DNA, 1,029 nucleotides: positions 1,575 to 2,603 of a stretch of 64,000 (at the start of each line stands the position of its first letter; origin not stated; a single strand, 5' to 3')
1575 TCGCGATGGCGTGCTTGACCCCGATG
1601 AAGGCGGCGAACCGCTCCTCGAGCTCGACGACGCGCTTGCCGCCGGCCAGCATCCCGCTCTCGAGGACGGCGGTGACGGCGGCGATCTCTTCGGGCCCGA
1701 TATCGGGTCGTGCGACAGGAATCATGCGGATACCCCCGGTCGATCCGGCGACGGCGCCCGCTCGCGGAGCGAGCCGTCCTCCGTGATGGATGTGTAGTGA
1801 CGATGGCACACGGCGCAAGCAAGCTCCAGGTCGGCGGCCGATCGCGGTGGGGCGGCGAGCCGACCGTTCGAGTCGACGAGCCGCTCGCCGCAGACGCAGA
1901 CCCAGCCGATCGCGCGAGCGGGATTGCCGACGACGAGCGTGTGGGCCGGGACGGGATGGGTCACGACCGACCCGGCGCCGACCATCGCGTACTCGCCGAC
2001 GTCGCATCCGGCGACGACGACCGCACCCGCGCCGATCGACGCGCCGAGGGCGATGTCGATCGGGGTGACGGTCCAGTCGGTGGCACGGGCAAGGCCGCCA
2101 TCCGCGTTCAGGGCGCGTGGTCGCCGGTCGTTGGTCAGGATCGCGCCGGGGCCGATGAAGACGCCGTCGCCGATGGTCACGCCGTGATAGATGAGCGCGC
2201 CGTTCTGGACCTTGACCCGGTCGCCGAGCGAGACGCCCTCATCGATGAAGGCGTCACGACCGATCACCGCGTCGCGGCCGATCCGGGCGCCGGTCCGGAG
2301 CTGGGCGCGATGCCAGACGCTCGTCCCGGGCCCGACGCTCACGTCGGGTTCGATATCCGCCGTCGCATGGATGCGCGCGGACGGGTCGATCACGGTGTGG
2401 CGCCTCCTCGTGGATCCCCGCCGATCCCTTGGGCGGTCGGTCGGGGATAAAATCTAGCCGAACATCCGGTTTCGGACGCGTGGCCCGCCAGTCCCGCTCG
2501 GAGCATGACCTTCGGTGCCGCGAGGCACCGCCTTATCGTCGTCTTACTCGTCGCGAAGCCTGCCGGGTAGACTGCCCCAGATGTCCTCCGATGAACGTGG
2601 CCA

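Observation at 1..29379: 29-kb glycan-assembly supercluster: about 12 GT-C membrane glycosyltransferases fed by three polyprenyl-phosphate sugar synthases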

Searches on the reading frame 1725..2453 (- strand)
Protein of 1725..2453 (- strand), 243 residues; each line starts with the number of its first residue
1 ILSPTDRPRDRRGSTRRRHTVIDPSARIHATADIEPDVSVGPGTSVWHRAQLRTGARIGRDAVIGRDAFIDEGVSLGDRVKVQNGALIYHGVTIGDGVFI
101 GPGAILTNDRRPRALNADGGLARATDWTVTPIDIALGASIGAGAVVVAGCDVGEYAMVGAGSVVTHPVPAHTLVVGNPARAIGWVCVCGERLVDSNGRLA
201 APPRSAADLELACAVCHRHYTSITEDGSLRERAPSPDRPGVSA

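Call 10: search_protein_families(library=pfam, max_evalue=0.01, proteins=[window:1725-2453:-])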
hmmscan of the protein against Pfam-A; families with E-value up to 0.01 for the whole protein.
seq(243 aa): 5 families
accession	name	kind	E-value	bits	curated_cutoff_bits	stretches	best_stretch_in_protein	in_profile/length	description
PF00132.30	Hexapep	-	5.4e-24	83.3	27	5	73-108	1-36/36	Bacterial transferase hexapeptide (six repeats)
PF14602.12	Hexapep_2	-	1.8e-10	40.8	27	1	56-89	2-33/34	Hexapeptide repeat of succinyl-transferase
PF25084.1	LbH_EIF2B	-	1.1e-09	38.6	54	1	24-108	8-95/105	EIF2B subunit epsilon LbH domain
PF25087.1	GMPPB_C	-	1.1e-05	25.5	39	1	21-98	6-81/110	GMPPB C-terminal domain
PF25247.1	LbH_GLGC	-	0.0019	18.6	27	0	53-90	71-107/135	GLGC left-handed parallel beta-helix domain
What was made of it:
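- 1722..2393 (-): Left-handed beta-helix (hexapeptide) acetyltransferase. With the two genes above it forms a WbpB/WbpE/WbpD-like trio for making acetamido sugars (inference). Pfam Hexapep 5e-24 (call 10).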
